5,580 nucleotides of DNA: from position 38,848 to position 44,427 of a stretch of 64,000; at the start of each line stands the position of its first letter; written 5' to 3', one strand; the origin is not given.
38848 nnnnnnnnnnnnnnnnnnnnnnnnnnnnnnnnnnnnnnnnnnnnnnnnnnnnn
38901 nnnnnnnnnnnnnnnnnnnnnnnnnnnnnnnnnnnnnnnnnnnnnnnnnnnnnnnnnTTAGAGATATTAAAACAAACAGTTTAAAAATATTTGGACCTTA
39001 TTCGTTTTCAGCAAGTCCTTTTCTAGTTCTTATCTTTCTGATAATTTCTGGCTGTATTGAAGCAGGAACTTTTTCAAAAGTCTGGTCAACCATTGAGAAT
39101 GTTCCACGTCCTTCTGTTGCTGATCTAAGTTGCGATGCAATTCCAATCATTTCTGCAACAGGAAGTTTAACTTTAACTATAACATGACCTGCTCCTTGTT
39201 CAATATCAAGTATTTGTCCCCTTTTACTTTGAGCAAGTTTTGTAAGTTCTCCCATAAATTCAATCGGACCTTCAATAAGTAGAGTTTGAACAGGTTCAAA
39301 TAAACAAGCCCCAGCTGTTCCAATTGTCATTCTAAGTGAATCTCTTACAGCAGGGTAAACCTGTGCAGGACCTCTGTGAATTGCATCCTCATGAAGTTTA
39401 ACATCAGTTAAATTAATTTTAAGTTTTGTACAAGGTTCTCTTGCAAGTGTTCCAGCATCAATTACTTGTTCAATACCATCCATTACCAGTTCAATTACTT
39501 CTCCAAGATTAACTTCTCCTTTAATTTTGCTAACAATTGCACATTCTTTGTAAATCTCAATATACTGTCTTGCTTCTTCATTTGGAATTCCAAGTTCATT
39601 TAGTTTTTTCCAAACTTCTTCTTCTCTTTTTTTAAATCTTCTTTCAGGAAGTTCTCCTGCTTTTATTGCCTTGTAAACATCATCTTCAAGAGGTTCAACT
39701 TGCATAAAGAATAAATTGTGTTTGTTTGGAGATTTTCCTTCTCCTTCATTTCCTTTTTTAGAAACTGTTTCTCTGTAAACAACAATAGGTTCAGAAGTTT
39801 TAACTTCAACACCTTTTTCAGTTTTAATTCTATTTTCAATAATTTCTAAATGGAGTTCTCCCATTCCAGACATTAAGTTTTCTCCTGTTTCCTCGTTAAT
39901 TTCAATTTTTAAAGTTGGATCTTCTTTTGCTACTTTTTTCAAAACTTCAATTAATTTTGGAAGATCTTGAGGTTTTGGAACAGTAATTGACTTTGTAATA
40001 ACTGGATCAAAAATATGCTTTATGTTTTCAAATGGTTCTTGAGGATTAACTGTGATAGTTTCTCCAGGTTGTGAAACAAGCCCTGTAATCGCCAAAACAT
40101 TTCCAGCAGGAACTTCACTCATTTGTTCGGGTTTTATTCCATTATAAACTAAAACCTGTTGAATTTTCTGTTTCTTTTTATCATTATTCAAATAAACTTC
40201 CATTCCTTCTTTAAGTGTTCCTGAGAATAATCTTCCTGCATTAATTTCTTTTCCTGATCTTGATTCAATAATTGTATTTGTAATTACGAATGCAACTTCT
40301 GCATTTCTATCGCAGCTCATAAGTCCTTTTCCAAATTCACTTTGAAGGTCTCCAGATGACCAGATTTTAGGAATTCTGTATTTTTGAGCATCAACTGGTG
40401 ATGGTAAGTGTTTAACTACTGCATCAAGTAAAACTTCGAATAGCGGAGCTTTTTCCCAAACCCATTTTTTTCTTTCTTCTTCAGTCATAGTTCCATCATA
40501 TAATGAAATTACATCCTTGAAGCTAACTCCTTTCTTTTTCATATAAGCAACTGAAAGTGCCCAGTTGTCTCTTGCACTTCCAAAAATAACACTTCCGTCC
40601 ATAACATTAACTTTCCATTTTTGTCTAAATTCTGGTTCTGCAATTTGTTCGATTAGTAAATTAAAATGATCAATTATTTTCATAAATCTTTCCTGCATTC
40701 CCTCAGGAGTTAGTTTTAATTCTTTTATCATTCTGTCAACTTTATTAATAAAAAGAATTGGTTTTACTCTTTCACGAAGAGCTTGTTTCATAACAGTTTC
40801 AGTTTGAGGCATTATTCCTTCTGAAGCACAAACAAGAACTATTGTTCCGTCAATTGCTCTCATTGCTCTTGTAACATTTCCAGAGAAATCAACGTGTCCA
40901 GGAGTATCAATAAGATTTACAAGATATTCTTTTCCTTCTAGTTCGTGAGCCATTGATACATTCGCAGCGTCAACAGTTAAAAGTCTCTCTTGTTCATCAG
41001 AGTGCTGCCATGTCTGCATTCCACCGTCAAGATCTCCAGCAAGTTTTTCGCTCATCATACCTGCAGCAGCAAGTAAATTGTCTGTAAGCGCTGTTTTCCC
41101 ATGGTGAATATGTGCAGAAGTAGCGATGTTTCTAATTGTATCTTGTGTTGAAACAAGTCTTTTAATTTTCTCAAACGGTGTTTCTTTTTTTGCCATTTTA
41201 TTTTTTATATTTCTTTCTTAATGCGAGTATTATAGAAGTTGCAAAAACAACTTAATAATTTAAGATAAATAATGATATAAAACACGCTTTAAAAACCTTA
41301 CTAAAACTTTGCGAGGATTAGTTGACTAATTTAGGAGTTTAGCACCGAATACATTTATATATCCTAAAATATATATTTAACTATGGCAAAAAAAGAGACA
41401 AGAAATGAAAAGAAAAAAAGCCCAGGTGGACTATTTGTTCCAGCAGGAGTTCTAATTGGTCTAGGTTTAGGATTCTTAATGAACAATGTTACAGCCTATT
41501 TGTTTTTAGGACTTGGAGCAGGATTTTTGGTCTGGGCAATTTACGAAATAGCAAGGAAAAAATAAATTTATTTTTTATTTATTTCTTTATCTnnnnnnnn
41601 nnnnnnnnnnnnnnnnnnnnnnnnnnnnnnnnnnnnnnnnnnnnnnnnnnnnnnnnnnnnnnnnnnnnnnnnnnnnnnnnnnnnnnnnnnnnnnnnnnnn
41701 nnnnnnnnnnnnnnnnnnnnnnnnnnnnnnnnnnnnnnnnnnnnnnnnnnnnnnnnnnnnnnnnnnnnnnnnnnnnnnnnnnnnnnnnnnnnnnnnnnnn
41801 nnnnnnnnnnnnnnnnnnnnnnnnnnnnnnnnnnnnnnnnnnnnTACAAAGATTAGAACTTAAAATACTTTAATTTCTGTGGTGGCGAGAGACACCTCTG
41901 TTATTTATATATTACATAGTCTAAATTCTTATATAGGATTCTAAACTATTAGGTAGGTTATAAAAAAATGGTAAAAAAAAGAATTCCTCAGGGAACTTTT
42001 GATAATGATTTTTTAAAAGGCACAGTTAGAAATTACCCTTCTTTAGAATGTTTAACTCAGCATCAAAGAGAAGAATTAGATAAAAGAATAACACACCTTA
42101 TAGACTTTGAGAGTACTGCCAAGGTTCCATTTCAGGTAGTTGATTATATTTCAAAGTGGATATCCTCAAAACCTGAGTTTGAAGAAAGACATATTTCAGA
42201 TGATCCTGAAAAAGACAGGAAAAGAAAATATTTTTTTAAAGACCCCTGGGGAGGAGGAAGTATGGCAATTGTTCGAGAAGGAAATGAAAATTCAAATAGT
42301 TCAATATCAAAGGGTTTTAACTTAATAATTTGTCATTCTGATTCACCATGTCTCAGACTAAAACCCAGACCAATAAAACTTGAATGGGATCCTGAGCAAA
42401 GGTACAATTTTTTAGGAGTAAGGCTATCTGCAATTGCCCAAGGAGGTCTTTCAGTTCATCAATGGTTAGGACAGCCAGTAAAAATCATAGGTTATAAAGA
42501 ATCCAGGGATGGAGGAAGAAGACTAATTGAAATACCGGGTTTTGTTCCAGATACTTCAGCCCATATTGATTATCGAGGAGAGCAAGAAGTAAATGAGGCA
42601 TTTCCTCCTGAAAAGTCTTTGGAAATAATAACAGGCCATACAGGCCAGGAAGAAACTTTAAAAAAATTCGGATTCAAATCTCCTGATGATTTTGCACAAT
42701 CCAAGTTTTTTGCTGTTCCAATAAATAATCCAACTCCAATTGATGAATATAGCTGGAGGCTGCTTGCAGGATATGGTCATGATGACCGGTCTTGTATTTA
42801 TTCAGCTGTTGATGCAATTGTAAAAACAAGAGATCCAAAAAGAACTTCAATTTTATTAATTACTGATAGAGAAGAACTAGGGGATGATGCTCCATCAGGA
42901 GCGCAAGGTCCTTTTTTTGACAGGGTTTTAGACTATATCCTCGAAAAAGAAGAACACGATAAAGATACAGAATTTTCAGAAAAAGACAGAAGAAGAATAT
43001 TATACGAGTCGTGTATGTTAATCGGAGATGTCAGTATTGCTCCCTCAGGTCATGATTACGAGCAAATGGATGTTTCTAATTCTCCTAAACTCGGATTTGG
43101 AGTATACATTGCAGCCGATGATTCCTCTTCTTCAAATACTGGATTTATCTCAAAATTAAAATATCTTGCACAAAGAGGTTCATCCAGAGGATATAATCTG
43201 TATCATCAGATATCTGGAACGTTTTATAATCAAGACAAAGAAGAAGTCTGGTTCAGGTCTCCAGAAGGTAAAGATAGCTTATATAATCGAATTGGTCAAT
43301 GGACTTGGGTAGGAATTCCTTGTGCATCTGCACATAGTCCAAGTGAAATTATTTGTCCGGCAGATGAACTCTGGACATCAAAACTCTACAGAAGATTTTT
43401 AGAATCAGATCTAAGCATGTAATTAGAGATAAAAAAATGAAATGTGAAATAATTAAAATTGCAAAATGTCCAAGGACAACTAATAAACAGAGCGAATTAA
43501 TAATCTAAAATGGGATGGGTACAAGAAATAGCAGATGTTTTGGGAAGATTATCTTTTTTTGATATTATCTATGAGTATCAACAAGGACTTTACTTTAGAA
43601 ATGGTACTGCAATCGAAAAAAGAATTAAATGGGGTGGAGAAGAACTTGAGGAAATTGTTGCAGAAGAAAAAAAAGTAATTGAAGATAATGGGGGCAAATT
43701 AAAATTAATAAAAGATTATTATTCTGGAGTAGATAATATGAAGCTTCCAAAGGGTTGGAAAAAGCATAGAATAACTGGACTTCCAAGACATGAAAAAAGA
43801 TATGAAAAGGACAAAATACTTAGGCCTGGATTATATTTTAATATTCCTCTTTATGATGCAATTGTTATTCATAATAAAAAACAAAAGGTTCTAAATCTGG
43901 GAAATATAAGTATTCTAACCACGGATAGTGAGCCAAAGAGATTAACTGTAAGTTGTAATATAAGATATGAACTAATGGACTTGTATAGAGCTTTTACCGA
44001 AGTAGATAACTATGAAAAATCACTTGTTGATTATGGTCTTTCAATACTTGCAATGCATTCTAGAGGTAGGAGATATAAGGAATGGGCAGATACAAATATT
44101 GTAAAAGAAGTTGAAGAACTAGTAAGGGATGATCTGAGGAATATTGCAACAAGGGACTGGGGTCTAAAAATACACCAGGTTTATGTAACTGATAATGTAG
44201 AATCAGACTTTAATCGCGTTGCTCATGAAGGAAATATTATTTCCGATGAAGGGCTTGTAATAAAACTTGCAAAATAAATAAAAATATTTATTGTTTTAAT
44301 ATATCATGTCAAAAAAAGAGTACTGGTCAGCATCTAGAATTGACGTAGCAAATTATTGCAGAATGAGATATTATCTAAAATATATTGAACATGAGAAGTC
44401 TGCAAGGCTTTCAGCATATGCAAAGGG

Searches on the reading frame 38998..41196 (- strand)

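Call 8: search_protein_families(library=ncbifam, proteins=[window:38998-41196:-], max_evalue=1e-10)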
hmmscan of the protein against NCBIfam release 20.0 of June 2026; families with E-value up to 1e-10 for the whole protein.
window:38998-41196:- (732 aa): 24 families
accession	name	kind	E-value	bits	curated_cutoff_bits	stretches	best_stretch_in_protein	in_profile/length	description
TIGR00490.1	aEF-2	equivalog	2.9e-271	901.7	738.45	1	8-729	6-718/720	elongation factor EF-2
TIGR00484.1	EF-G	equivalog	1.1e-91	308.1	659.4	3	254-488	268-494/691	elongation factor G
NF009381.0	PRK12740.1-5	subfamily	2.1e-88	297.4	583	2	254-724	266-687/692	elongation factor G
NF009891.0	PRK13351.1-1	equivalog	1.2e-65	222.4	597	3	254-483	251-477/681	elongation factor G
TIGR01394.1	TypA_BipA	equivalog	9e-54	182.7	757.3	2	21-172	1-145/594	translational GTPase TypA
NF012153.1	tet_protect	equivalog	9.6e-52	176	775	2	23-156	2-130/614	tetracycline resistance ribosomal protection protein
NF009379.0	PRK12740.1-3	equivalog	1.3e-51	176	513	3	298-481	289-467/674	elongation factor G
NF009377.1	PRK12740.1-1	equivalog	3e-50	171.4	890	2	255-487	271-505/700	elongation factor G-like protein EF-G2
NF058620.1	EFG2_Bacteroid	exception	3.6e-49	167.8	1000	1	293-722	293-711/717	elongation factor G2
TIGR01393.1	lepA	equivalog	6.6e-43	147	533.9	1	20-155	2-134/595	translation elongation factor 4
NF033148.1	tet_protect_M_W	exception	3.5e-36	124.8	1100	2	21-171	3-148/639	TetM/TetW/TetO/TetS family tetracycline resistance ribosomal protection protein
NF000120.3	47473_otr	exception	2.3e-31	109.1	900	1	23-156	4-132/608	tetracycline resistance ribosomal protection protein Otr(A)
NF007583.0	PRK10218.1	equivalog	4.7e-31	107.4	1260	1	20-156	4-133/607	ribosome-dependent GTPase TypA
NF001964.0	PRK00741.1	equivalog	2.6e-30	105.4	473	1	20-159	11-149/529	peptide chain release factor 3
NF009892.0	PRK13351.1-3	equivalog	2.1e-28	99.1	640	1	21-159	3-141/623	elongation factor G-like protein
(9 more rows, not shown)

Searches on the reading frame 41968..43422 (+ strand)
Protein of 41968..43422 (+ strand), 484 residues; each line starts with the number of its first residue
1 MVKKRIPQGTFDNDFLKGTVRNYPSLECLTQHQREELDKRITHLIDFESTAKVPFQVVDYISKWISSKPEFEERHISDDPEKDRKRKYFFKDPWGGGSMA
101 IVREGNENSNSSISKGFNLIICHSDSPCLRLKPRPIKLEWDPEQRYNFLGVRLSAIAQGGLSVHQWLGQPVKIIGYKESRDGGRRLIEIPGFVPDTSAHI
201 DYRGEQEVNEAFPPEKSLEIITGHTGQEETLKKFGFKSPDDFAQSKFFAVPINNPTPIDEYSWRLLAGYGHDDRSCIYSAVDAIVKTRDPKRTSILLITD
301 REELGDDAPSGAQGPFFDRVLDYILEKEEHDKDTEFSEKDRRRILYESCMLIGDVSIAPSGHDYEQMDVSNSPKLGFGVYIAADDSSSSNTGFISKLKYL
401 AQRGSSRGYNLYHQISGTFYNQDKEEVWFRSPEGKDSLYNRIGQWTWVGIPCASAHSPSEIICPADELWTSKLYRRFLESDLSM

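Call 8: search_protein_families(library=ncbifam, proteins=[window:41968-43422:+], max_evalue=1e-10)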
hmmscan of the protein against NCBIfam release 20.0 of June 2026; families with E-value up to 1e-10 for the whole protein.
window:41968-43422:+ (484 aa): 2 families
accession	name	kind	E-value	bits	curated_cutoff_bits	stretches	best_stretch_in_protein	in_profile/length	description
NF002600.0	PRK02256.1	equivalog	2.6e-33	115.3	529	1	29-382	16-367/463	aminopeptidase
NF002759.0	PRK02813.1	equivalog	3.9e-26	92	356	1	37-385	5-342/430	M18 family aminopeptidase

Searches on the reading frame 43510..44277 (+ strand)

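Call 44: search_protein_families(library=pfam, proteins=[window:43510-44277:+], max_evalue=0.001)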
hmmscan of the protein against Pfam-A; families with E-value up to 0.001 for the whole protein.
window:43510-44277:+ (255 aa): 1 family
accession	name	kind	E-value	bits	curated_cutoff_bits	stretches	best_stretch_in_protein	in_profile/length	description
PF01145.31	Band_7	-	1.3e-08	35.6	23.6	1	100-228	19-144/176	SPFH domain / Band 7 family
